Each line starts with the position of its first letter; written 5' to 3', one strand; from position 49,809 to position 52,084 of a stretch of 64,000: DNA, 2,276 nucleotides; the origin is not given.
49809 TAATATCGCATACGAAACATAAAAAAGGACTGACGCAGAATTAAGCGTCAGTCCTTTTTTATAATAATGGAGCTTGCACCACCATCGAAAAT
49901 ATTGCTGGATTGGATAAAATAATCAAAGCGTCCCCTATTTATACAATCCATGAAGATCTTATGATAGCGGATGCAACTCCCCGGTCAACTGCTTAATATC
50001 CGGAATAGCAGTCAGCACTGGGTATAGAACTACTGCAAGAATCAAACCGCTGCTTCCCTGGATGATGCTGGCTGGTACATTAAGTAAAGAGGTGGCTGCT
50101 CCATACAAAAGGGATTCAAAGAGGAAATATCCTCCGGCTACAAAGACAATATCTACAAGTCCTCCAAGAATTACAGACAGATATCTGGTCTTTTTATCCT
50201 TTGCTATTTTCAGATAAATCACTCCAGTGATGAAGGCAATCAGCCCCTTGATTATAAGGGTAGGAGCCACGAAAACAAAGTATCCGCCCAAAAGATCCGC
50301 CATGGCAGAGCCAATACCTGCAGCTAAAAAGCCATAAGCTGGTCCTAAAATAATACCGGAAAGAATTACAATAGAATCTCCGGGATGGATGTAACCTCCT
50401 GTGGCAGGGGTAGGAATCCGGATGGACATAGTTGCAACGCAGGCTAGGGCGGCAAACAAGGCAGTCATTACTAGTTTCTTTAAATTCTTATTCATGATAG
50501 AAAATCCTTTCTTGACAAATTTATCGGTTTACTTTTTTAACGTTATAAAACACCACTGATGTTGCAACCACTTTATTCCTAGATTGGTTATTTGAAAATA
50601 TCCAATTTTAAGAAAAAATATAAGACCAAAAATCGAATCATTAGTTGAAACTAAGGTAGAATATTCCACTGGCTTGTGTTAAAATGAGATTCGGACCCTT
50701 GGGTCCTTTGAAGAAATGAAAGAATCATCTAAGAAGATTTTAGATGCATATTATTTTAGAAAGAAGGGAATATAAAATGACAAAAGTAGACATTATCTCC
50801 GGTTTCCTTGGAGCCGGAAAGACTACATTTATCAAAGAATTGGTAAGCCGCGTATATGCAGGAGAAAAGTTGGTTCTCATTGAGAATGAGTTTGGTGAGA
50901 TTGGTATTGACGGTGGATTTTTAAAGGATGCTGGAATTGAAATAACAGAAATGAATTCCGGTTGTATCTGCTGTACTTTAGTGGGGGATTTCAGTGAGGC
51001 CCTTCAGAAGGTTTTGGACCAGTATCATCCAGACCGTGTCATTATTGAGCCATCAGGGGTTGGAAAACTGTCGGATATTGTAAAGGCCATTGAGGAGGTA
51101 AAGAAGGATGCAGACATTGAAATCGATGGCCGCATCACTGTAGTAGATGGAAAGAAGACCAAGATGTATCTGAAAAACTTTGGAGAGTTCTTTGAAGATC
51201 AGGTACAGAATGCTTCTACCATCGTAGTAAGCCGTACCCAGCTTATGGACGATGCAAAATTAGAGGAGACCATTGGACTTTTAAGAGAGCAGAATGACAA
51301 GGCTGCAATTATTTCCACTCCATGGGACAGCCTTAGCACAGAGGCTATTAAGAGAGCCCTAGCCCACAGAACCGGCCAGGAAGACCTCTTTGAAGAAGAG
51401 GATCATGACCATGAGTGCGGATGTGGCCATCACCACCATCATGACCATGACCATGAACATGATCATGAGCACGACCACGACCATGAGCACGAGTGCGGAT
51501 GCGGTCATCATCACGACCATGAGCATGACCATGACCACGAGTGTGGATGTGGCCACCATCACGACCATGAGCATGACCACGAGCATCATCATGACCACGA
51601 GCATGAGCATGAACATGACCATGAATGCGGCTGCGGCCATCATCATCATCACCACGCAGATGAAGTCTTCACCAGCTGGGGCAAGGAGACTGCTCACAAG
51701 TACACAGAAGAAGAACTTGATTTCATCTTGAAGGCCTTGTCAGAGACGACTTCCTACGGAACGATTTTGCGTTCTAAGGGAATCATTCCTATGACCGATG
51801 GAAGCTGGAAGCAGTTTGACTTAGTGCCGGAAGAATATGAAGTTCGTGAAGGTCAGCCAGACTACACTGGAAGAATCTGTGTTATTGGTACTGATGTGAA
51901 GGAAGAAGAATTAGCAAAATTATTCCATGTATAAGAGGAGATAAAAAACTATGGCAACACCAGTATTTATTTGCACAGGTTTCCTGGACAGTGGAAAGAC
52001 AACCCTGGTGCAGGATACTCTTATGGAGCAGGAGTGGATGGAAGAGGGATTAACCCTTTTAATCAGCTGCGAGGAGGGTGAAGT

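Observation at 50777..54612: Three-gene operon: His-rich CobW GTPase, a CobW-like/DUF1980-like fusion, and an NhaC-family transporter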

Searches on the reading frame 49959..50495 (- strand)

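Call 3: search_protein_families(library=pfam, proteins=[window:49959-50495:-], max_evalue=1)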
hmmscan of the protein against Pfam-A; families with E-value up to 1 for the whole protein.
window:49959-50495:- (178 aa): 4 families
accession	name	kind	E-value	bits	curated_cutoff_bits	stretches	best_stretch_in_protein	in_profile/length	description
PF07155.17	ECF-ribofla_trS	-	6.4e-36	124.4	26.7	1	4-161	3-170/172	ECF-type riboflavin transporter, S component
PF12822.12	ECF_trnsprt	-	4.8e-11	43.4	30.7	1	6-161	1-168/169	ECF transporter, substrate-specific component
PF09605.15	Trep_Strep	-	0.03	14.8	28.7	2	77-126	30-79/185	Hypothetical bacterial integral membrane protein (Trep_Strep)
PF09512.15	ThiW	-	0.11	13.1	30.3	1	8-161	1-147/150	Thiamine-precursor transporter protein (ThiW)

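Call 4: search_protein_families(library=ncbifam, proteins=[window:49959-50495:-], max_evalue=1)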
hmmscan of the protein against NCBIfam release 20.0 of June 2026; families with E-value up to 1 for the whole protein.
window:49959-50495:- (178 aa): 8 families
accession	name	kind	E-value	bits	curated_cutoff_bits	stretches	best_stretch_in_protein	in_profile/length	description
TIGR04002.1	TIGR04002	hypoth_equivalog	8e-19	68.3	120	1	14-157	1-140/151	TIGR04002 family protein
TIGR04522.1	EcfS_MSC_0063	hypoth_equivalog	1.2e-09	38.3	60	1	2-160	2-151/152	putative energy coupling factor transporter S component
TIGR04518.1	ECF_S_folT_fam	subfamily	1.5e-09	37.8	60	1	3-117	2-114/163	folate family ECF transporter S component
NF010182.0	PRK13661.1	equivalog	5.7e-08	32.8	99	1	2-172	4-178/183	ECF-type riboflavin transporter substrate-binding protein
TIGR02359.1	thiW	equivalog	0.0021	18.2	84.35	1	6-163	2-151/160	energy coupling factor transporter S component ThiW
TIGR02185.1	Trep_Strep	subfamily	0.1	12.7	76.45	0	69-124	23-80/188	MptD family putative ECF transporter S component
NF008873.0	PRK11909.1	equivalog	0.55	10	225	1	5-120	37-151/230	cobalt transporter CbiM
NF033820.0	STM0539_fam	subfamily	0.8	9.4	50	0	6-52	1-51/141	STM0539 family protein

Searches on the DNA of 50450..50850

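Call 34: search_rna_families(source=window, start=50450, end=50850, threshold=evalue, max_evalue=10)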
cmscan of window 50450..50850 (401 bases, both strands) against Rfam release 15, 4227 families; matches with E-value up to 10: 8.
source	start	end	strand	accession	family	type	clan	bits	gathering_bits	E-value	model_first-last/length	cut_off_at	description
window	50570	50618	-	RF03476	mir-7360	Gene; miRNA;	-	19.7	47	0.4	1-59/59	no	mir-7360 microRNA precursor family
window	50569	50597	-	RF01359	CRISPR-DR46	Gene; CRISPR;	-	19.2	50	1.9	1-38/38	no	CRISPR RNA direct repeat element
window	50520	50602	+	RF04318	idnO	Cis-reg;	-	18.1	100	2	1-206/206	no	idnO ncRNA motif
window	50702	50771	+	RF00349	snoR11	Gene; snRNA; snoRNA; CD-box;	-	16.5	50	5.1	1-90/90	no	Small nucleolar RNA R11/Z151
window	50626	50651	-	RF01355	CRISPR-DR26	Gene; CRISPR;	-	15.6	39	5.7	1-25/25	no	CRISPR RNA direct repeat element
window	50706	50762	+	RF04150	MIR2655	Gene; miRNA;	-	15.1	122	5.2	1-267/267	no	MIR2655 microRNA precursor family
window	50542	50568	+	RF01331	CRISPR-DR18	Gene; CRISPR;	-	14.6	50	7.5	1-37/37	no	CRISPR RNA direct repeat element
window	50630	50739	+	RF02081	STnc550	Gene; sRNA;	-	8.8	48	8.8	196-304/388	no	Enterobacterial sRNA STnc550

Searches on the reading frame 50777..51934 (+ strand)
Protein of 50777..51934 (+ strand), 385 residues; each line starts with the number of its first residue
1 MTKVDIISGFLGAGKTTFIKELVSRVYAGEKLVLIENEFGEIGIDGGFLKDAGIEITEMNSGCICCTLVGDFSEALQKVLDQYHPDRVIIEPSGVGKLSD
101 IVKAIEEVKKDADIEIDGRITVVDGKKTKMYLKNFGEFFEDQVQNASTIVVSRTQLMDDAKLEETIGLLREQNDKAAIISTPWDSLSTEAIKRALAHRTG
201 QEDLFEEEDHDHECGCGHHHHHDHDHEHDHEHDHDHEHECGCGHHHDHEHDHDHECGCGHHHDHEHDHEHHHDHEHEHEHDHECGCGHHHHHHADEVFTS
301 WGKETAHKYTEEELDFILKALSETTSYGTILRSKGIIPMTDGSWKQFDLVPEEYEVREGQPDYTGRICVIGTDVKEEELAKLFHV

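Call 3: search_protein_families(library=pfam, proteins=[window:50777-51934:+], max_evalue=1)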
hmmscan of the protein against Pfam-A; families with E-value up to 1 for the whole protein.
window:50777-51934:+ (385 aa): 7 families
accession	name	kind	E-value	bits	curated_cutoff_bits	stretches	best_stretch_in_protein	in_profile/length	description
PF02492.25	cobW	-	1.8e-40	138.9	20.7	1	4-179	2-179/180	CobW/HypB/UreG, nucleotide-binding domain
PF07683.19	CobW_C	-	1.9e-05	24.8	22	1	305-383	8-90/94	Cobalamin synthesis protein cobW C-terminal domain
PF02367.23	TsaE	-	0.021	15.2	26.6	1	6-26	25-45/128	Threonylcarbamoyl adenosine biosynthesis protein TsaE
PF01637.24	ATPase_2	-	0.038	14.2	33.2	1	4-151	22-151/225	ATPase domain predominantly from Archaea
PF10446.14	DUF2457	-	0.06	13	30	1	183-326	29-153/467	Protein of unknown function (DUF2457)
PF13401.12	AAA_22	-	0.13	13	27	0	6-58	9-33/130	AAA domain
PF00005.33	ABC_tran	-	0.17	12.9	25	0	89-187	16-110/137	ABC transporter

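Call 4: search_protein_families(library=ncbifam, proteins=[window:50777-51934:+], max_evalue=1)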
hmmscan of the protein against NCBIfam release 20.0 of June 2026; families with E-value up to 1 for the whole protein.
window:50777-51934:+ (385 aa): 14 families
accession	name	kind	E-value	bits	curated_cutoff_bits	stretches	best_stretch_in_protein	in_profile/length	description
NF041053.1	CobW_rel_Se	equivalog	1.4e-29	103.2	180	1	4-184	3-184/195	CobW-related selenoprotein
TIGR02475.1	CobW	equivalog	6e-28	97.7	332.1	1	4-126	6-134/342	cobalamin biosynthesis protein CobW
NF008578.0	PRK11537.1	equivalog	8.6e-23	81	361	1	3-176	5-180/318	GTPase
NF038288.1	chaper_GTP_ZigA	equivalog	4.5e-20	71.9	600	1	4-187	3-215/390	zinc metallochaperone GTPase ZigA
TIGR00073.1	hypB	equivalog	0.00066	19.2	121.2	1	4-98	33-122/217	hydrogenase nickel incorporation protein HypB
TIGR02788.1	VirB11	equivalog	0.0022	17.1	249.95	1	6-37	148-179/308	P-type DNA transfer ATPase VirB11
TIGR03819.1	heli_sec_ATPase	hypoth_equivalog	0.0067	15.6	373.15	1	6-37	182-213/340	TadA family conjugal transfer-associated ATPase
TIGR04321.1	spiroSPASM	subfamily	0.031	13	250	1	68-149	294-376/510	spiro-SPASM protein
NF000535.3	MSCRAMM_SdrC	exception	0.14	10.1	1700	1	209-284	717-902/963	MSCRAMM family adhesin SdrC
TIGR03015.1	pepcterm_ATPase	hypoth_equivalog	0.15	11.4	324.5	0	6-28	47-69/269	XrtA/PEP-CTERM system-associated ATPase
NF006085.0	PRK08233.1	equivalog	0.17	11.7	198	0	102-122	146-166/184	hypothetical protein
NF033609.2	MSCRAMM_ClfA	exception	0.23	9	1150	1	223-281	805-863/934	MSCRAMM family adhesin clumping factor ClfA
NF012181.0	MSCRAMM_SdrD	exception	0.33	8.2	2500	1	220-282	1254-1316/1379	MSCRAMM family adhesin SdrD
NF033845.1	MSCRAMM_ClfB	exception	0.61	7.9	999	1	220-277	598-777/871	MSCRAMM family adhesin clumping factor ClfB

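Call 75: search_solved_structures(query=window:50777-51934:+, max_evalue=0.001, show_alignments=1)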
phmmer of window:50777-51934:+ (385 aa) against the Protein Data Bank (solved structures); distinct sequences matched with E-value up to 0.001: 2.
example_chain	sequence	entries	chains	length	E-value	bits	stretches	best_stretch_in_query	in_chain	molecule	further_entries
1nij_A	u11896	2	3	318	2.3e-18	69.8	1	4-167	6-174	Hypothetical protein yjiA | Uncharacterized GTP-binding protein YjiA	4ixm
4ixn_A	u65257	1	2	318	5e-15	58.8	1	4-167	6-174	Uncharacterized GTP-binding protein YjiA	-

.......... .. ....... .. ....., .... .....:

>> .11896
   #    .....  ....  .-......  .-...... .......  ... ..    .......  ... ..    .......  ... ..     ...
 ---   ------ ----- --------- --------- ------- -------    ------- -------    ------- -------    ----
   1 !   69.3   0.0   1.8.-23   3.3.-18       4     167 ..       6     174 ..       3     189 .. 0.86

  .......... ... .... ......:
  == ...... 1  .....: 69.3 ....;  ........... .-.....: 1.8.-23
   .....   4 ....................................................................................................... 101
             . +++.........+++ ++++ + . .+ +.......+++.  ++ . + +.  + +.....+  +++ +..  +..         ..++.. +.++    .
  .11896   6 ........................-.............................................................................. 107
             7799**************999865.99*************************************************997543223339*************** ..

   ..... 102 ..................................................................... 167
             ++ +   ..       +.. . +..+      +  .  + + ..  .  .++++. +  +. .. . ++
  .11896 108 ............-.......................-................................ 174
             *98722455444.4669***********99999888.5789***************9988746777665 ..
